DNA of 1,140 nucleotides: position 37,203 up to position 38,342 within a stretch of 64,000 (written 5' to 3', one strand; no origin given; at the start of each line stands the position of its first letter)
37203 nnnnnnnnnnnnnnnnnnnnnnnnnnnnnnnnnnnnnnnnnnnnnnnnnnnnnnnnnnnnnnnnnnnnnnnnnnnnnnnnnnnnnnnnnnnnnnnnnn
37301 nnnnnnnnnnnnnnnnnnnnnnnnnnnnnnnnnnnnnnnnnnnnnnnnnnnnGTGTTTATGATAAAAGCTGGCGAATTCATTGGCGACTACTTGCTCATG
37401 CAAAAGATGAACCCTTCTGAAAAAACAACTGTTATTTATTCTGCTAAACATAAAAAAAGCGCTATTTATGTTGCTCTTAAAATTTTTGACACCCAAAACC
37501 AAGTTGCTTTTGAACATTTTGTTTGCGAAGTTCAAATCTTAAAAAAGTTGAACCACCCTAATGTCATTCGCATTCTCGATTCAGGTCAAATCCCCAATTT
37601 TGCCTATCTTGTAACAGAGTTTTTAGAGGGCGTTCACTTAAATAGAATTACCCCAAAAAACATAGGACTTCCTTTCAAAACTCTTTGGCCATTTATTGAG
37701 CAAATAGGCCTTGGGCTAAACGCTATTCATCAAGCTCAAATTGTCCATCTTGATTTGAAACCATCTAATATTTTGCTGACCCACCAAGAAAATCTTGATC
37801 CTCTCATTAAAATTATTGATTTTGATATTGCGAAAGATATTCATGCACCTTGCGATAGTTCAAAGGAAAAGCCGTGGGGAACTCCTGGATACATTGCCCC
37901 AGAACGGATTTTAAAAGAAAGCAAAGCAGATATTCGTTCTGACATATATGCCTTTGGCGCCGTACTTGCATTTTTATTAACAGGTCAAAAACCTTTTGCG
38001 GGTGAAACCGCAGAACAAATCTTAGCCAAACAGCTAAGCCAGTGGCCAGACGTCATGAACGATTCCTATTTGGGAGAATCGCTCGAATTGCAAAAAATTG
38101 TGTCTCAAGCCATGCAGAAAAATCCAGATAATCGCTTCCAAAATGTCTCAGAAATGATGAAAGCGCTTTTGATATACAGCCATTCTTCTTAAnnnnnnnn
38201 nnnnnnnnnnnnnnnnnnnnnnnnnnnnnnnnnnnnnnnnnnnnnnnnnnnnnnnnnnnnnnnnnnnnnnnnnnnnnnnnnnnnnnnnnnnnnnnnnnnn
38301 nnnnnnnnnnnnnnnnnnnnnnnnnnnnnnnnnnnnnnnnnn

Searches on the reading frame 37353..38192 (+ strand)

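Call 30: search_protein_families(library=pfam, proteins=[window:37353-38192:+], max_evalue=0.001)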
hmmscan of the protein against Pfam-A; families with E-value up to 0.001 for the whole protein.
window:37353-38192:+ (279 aa): 4 families
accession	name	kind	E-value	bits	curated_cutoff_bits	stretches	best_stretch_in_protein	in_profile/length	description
PF00069.31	Pkinase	-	6.5e-48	163.8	31.7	1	26-267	13-256/263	Protein kinase domain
PF07714.23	PK_Tyr_Ser-Thr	-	3.9e-29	102.2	23.1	1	30-263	21-250/258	Protein tyrosine and serine/threonine kinase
PF17667.7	Pkinase_fungal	-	2.2e-05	23.8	24.1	1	125-197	302-375/387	Fungal protein kinase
PF06293.20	Kdo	-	7.8e-05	22.6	21.3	1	84-163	92-172/207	Lipopolysaccharide kinase (Kdo/WaaP) family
